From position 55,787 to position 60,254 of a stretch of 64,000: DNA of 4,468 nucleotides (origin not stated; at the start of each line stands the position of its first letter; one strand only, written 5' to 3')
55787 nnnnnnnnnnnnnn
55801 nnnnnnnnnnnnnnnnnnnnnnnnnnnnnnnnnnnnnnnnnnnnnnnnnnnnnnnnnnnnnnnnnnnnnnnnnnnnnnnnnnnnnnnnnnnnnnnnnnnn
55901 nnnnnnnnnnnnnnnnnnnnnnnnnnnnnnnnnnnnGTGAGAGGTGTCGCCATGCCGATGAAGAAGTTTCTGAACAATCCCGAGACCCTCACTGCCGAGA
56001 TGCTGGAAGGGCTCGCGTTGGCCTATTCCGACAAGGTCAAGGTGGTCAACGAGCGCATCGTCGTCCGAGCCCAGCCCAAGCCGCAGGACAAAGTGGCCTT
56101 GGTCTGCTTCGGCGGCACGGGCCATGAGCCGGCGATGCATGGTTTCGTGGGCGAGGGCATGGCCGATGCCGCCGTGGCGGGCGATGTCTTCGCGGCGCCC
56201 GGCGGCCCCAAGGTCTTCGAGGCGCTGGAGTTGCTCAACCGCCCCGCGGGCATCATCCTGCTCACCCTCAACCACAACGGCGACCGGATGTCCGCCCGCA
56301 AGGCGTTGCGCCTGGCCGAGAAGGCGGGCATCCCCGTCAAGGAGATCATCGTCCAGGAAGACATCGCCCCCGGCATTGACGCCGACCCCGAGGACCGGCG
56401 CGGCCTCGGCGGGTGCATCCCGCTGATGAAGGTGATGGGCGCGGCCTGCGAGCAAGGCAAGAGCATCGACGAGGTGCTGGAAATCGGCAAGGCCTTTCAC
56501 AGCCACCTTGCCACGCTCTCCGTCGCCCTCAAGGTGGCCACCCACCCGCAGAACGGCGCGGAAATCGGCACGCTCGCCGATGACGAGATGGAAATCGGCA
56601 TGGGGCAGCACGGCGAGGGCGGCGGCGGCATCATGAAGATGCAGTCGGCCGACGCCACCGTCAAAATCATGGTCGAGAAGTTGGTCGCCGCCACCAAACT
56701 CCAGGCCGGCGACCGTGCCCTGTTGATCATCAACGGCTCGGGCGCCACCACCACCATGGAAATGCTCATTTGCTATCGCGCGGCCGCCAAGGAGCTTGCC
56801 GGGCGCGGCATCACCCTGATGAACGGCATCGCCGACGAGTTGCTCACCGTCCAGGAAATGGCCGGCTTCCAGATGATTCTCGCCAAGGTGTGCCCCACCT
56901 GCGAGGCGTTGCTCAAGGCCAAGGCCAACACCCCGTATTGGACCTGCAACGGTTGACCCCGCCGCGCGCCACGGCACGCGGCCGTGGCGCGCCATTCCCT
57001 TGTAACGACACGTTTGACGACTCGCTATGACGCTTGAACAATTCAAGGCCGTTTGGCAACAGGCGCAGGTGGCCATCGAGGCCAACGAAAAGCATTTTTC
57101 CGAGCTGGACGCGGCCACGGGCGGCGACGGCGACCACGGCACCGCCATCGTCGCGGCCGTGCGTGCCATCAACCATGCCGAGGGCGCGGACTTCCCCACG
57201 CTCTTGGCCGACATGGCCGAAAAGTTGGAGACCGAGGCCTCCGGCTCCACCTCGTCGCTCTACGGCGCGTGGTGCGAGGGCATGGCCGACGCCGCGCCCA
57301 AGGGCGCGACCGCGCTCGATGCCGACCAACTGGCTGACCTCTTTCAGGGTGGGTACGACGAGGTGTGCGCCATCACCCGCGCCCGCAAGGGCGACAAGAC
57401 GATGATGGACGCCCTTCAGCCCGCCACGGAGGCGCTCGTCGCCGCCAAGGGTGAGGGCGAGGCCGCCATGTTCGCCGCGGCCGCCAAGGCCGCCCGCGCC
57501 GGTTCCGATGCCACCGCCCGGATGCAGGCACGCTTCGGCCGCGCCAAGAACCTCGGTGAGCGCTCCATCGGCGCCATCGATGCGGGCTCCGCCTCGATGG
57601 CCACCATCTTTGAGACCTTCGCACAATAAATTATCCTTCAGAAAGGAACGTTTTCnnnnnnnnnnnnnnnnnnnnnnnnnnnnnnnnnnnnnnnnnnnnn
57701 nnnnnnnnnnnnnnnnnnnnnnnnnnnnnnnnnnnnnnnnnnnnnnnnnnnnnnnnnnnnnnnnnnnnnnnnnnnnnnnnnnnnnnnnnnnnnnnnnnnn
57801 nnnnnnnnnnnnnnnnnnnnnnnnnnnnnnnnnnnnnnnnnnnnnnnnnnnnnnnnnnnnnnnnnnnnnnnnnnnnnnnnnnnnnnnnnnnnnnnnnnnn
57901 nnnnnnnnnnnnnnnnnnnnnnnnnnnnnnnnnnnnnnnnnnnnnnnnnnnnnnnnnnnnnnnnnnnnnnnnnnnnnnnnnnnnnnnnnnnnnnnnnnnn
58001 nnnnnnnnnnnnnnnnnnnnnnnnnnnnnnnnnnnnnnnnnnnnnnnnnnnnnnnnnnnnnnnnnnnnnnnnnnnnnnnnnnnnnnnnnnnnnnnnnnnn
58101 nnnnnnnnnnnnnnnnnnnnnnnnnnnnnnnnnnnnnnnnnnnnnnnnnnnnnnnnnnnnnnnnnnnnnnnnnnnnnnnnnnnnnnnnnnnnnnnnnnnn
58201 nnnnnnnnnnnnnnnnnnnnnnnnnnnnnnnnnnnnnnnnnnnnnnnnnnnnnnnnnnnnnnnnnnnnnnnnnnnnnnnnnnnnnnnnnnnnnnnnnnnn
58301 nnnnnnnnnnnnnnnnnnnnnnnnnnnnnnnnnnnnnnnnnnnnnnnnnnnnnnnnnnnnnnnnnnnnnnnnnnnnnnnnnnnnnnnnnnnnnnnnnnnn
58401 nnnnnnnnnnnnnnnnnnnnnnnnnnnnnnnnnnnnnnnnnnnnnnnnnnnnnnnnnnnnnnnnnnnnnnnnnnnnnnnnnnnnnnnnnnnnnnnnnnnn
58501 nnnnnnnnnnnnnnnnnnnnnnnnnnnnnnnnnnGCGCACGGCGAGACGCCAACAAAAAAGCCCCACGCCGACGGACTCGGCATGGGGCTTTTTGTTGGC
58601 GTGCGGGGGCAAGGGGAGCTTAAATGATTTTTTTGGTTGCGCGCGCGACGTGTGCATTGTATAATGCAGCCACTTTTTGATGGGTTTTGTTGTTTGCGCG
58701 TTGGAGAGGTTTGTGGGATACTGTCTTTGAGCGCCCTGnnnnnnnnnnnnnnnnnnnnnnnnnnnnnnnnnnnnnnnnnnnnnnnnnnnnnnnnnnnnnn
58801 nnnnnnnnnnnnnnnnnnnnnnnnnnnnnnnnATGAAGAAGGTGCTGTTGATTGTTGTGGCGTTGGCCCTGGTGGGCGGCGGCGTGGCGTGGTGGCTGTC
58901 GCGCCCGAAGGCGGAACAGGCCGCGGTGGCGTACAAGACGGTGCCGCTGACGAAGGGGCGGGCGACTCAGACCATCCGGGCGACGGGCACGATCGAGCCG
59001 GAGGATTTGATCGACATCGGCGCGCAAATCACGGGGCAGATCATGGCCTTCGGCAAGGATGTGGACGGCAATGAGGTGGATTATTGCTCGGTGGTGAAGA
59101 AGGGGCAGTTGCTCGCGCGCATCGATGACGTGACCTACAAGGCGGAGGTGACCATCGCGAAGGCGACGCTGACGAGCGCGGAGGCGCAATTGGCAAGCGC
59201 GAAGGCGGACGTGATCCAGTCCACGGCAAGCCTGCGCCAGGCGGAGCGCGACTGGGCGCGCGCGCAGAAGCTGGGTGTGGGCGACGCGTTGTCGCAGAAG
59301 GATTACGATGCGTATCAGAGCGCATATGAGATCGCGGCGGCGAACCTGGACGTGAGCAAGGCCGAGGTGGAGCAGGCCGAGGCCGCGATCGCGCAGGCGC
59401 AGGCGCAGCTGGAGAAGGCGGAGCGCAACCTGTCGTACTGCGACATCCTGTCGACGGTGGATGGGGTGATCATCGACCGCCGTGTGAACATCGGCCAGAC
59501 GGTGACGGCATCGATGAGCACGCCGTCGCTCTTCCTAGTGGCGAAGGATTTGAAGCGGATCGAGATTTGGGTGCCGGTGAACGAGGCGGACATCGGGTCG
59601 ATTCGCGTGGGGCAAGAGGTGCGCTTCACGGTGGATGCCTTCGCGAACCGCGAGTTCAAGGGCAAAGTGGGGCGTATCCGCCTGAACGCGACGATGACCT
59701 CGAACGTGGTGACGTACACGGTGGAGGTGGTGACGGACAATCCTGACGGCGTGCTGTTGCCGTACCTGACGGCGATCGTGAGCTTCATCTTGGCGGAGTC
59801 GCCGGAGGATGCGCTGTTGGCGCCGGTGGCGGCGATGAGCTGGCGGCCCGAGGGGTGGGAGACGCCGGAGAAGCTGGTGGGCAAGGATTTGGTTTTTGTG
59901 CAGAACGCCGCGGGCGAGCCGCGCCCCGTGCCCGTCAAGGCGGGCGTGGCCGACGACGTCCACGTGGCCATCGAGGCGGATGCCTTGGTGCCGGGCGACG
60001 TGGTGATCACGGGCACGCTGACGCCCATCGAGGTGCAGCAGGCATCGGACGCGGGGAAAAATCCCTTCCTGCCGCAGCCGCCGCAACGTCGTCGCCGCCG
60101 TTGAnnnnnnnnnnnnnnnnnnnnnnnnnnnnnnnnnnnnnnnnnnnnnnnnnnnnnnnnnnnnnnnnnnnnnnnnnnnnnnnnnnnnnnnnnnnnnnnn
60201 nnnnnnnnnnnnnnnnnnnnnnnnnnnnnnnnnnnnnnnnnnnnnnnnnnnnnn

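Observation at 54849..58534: Split DhaK/DhaL kinase without DhaM, clustered with a class I DhnA-type aldolase, a cupin lipoprotein and a 103-aa unknown protein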

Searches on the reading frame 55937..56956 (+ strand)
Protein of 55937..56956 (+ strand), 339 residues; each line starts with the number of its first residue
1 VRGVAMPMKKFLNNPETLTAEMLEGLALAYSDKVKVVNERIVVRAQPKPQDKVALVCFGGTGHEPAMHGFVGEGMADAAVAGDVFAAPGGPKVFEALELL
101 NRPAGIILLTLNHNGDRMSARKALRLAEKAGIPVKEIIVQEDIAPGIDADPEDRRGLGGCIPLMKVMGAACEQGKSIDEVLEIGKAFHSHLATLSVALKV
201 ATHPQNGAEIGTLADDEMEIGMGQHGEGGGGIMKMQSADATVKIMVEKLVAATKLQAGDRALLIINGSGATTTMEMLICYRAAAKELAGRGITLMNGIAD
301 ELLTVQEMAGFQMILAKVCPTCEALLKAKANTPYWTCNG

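Call 3: search_protein_families(library=pfam, proteins=[window:55937-56956:+], max_evalue=0.01)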
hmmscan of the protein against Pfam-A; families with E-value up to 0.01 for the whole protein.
window:55937-56956:+ (339 aa): 1 family
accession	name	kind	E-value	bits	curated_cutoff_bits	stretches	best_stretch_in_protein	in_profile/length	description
PF02733.22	Dak1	-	3.2e-90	302.7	31.4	1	24-333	1-312/313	Dak1 domain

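Call 4: search_protein_families(library=ncbifam, proteins=[window:55937-56956:+], max_evalue=0.01)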
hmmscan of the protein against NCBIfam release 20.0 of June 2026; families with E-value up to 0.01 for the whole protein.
window:55937-56956:+ (339 aa): 4 families
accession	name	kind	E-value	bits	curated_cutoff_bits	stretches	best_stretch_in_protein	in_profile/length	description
NF011049.0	PRK14479.1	subfamily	1.6e-87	294.4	492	1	8-337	1-329/568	dihydroxyacetone kinase family protein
TIGR02363.1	dhaK1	equivalog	3.3e-80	269.6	406.25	1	8-335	1-329/329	dihydroxyacetone kinase subunit DhaK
TIGR02361.1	dak_ATP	equivalog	9.1e-63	212.7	574.95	1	9-336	1-344/583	glycerone kinase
TIGR02362.1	dhaK1b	equivalog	9.4e-57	192.5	413.25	1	11-333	2-324/326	DhaKLM operon coactivator DhaQ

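Call 27: search_solved_structures(query=window:55952-56956:+, show_alignments=2)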
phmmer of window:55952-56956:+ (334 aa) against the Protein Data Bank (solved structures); distinct sequences matched with E-value up to 0.001: 12.
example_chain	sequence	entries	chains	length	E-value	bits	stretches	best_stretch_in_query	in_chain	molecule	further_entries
3ct4_A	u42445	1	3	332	5.8e-56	193.4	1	4-313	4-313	PTS-dependent dihydroxyacetone kinase, dihydroxyacetone-binding subunit dhaK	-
1oi2_A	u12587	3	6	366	2.9e-46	161.6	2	3-245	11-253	HYPOTHETICAL PROTEIN YCGT | DIHYDROXYACETONE KINASE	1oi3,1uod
1uoe_A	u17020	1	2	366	3.7e-46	161.2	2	3-245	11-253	DIHYDROXYACETONE KINASE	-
4lrx_A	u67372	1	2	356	4e-46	161.1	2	3-245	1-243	PTS-dependent dihydroxyacetone kinase, dihydroxyacetone-binding subunit DhaK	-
4lry_A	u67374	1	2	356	5.9e-46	160.5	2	3-245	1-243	PTS-dependent dihydroxyacetone kinase, dihydroxyacetone-binding subunit DhaK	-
3pnk_A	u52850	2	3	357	1.1e-45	159.6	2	4-245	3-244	PTS-dependent dihydroxyacetone kinase, dihydroxyacetone-binding subunit dhaK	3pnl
3pno_A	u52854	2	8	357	1e-44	156.5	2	4-245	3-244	PTS-dependent dihydroxyacetone kinase, dihydroxyacetone-binding subunit dhaK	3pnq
3pnm_A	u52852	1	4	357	3.2e-44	154.9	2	4-245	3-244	PTS-dependent dihydroxyacetone kinase, dihydroxyacetone-binding subunit dhaK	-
2iu4_A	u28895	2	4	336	8e-39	137.1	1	5-313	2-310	DIHYDROXYACETONE KINASE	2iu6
1un8_A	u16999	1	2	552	8.1e-39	137.1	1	10-330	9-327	DIHYDROXYACETONE KINASE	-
1un9_A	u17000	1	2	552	9e-39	136.9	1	13-330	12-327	DIHYDROXYACETONE KINASE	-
26vk_A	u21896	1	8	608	3.5e-27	98.9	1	17-318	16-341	Dihydroxyacetone kinase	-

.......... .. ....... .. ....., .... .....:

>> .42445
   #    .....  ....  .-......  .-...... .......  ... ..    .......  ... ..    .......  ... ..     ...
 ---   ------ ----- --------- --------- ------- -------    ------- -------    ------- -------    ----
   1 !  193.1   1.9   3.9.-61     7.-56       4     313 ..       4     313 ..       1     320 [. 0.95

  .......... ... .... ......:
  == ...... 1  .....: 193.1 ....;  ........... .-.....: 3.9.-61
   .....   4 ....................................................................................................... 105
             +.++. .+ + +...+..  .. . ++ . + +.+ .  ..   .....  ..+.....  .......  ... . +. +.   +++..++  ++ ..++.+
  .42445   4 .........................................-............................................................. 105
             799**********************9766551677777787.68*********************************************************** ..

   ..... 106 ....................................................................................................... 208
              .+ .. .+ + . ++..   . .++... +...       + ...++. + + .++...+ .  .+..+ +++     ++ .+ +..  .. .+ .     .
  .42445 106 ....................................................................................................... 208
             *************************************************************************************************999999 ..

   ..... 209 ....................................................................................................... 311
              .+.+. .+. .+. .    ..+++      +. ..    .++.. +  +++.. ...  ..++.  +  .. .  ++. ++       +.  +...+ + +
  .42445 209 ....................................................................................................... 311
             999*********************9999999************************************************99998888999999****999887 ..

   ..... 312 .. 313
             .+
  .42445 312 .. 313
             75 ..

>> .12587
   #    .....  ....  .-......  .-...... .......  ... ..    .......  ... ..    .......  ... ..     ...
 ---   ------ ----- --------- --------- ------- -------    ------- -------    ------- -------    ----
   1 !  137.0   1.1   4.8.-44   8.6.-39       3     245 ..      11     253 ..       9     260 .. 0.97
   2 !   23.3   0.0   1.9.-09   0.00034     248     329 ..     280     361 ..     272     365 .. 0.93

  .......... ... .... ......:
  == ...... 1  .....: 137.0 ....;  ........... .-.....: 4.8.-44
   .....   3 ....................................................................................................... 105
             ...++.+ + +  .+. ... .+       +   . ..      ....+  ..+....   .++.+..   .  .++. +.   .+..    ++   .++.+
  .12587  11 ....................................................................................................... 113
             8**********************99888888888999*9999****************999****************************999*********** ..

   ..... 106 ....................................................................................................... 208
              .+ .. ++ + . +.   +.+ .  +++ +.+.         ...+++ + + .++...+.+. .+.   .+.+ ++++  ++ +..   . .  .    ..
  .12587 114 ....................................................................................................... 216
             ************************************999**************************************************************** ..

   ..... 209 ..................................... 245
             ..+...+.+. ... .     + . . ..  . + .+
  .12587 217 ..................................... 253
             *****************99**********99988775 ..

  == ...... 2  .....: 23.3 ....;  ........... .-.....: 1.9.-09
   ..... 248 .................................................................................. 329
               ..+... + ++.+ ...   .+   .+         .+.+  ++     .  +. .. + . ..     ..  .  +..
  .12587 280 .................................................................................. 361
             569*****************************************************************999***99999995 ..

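Call 73: list_cluster_members(proteins=[L105:11990-12865:+, L105:10339-11346:+, L105:6252-8090:+, L170:12087-12971:+, L170:10357-11364:+, L143:12041-12928:+, L123:12047-12922:+, window:57656-58534:+, window:55952-56956:+])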
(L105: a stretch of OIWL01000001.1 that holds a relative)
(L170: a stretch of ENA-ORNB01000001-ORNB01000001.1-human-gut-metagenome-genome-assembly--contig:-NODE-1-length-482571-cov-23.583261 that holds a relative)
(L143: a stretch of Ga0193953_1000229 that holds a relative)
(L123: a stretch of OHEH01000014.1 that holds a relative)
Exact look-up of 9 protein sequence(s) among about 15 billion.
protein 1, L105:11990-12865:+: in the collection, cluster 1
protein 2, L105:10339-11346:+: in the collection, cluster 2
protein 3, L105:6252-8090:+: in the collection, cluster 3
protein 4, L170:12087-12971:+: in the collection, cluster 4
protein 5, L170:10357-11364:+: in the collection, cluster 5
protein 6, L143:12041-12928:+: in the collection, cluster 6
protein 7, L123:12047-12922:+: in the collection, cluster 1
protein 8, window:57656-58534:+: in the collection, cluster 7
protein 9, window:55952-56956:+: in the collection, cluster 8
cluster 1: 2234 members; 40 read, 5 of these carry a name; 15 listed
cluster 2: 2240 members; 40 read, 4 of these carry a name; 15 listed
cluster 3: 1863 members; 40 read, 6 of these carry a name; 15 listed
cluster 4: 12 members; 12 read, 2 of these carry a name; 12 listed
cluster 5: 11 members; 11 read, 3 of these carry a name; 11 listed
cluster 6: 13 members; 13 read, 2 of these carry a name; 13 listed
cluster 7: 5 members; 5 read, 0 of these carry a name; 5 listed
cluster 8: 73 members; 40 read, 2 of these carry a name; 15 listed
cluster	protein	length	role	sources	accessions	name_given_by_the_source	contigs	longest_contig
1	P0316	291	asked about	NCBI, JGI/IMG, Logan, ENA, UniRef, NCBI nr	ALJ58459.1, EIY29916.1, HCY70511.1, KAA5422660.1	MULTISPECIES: 3-hydroxy-5-phosphonooxypentane-2,4-dione thiolase [Bacteroides] | putative autoinducer-2 (AI-2) aldolase | 3-hydroxy-5-phosphonooxypentane-2,4-dione thiolase n=3 Tax=Bacteroides TaxID=816 ...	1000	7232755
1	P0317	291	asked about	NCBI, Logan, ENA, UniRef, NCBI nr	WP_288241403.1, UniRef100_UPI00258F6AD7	3-hydroxy-5-phosphonooxypentane-2,4-dione thiolase [uncultured Bacteroides sp.] | 3-hydroxy-5-phosphonooxypentane-2,4-dione thiolase n=1 Tax=uncultured Bacteroides sp. ...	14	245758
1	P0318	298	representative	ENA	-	-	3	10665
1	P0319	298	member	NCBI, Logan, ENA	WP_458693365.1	beta-propeller domain-containing protein [Bacteroides cellulosilyticus]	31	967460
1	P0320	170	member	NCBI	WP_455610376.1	beta-propeller domain-containing protein, partial [Bacteroides sp.]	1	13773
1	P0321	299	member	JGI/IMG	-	outer membrane protein assembly factor BamB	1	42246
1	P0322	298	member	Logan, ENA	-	-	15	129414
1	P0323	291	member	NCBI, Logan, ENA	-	-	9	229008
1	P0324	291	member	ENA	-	-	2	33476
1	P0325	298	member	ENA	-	-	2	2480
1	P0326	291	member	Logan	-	-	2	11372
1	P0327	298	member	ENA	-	-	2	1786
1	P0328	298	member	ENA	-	-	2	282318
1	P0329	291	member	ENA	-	-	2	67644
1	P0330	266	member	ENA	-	-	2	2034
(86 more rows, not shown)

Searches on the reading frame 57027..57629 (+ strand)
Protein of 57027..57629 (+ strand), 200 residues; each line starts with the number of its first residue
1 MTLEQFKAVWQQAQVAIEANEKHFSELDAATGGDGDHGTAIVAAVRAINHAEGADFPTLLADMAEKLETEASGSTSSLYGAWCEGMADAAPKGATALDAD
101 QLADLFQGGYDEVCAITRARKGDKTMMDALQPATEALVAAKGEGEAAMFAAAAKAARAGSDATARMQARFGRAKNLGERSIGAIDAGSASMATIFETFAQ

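Call 3: search_protein_families(library=pfam, proteins=[window:57027-57629:+], max_evalue=0.01)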
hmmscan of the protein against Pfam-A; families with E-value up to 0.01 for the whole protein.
window:57027-57629:+ (200 aa): 1 family
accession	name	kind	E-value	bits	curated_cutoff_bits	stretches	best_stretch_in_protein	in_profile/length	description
PF02734.22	Dak2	-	9.3e-35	120.5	27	1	33-199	3-173/174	DAK2 domain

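Call 4: search_protein_families(library=ncbifam, proteins=[window:57027-57629:+], max_evalue=0.01)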
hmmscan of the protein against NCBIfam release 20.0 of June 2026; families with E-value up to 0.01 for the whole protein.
window:57027-57629:+ (200 aa): 3 families
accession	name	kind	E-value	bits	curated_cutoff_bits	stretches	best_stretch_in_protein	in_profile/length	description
NF011049.0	PRK14479.1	subfamily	6.6e-37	127.3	492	1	3-199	361-563/568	dihydroxyacetone kinase family protein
TIGR02365.1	dha_L_ycgS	equivalog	1.2e-32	113.2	138.3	1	10-199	5-195/196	dihydroxyacetone kinase subunit DhaL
TIGR02361.1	dak_ATP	equivalog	3.5e-26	91.9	574.95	1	4-198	383-582/583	glycerone kinase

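Call 28: search_solved_structures(query=window:57027-57629:+, show_alignments=2)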
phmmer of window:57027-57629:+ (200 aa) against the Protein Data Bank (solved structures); distinct sequences matched with E-value up to 0.001: 6.
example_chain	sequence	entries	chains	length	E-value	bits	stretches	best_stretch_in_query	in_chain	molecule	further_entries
2btd_A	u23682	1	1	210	1.2e-15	61.4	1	23-196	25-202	PTS-DEPENDENT DIHYDROXYACETONE KINASE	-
3pnl_B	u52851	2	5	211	1.3e-15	61.2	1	23-196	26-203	PTS-dependent dihydroxyacetone kinase, ADP-binding subunit dhaL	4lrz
3cr3_A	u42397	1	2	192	9.2e-12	48.7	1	16-198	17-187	PTS-dependent dihydroxyacetone kinase, ADP-binding subunit dhaL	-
1un9_A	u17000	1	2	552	1.2e-10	45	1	18-199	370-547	DIHYDROXYACETONE KINASE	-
1un8_A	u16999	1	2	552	1.6e-10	44.7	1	18-199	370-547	DIHYDROXYACETONE KINASE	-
26vk_A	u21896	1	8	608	2.2e-10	44.2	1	30-181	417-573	Dihydroxyacetone kinase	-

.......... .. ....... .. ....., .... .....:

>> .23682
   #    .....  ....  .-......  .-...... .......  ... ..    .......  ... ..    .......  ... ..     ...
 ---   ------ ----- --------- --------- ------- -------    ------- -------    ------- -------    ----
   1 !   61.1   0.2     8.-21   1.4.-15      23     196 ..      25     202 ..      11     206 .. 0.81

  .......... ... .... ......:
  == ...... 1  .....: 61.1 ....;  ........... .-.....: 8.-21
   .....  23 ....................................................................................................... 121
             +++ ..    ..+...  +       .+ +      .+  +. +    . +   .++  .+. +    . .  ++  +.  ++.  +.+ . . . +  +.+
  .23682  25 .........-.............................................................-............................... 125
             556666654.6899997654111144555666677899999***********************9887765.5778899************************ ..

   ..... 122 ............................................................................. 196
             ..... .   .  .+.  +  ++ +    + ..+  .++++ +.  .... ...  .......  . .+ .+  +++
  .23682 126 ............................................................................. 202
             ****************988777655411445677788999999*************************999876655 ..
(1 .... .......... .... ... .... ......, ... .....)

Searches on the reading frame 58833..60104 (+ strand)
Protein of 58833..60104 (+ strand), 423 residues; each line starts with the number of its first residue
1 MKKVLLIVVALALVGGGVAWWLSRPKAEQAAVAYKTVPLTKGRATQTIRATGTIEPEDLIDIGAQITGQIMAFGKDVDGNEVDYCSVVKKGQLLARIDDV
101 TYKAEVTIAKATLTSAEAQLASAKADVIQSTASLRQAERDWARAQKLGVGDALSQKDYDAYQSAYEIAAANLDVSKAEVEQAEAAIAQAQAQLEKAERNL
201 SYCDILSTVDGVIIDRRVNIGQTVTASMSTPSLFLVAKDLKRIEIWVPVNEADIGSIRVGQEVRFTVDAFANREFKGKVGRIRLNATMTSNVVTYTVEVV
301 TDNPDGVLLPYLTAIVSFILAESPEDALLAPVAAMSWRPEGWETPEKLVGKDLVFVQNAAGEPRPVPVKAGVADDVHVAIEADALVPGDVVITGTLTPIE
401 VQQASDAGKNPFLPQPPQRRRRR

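Call 80: search_protein_families(library=pfam, proteins=[window:58833-60104:+], max_evalue=0.001)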
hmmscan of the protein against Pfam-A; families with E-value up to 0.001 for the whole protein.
window:58833-60104:+ (423 aa): 2 families
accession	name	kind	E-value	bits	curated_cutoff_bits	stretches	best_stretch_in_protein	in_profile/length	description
PF16576.10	HlyD_D23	-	1e-16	61.3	30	1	45-312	3-212/214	Barrel-sandwich domain of CusB or HlyD membrane-fusion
PF13437.12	HlyD_3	-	1.3e-14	55.3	22.2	1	205-303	2-97/106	HlyD family secretion protein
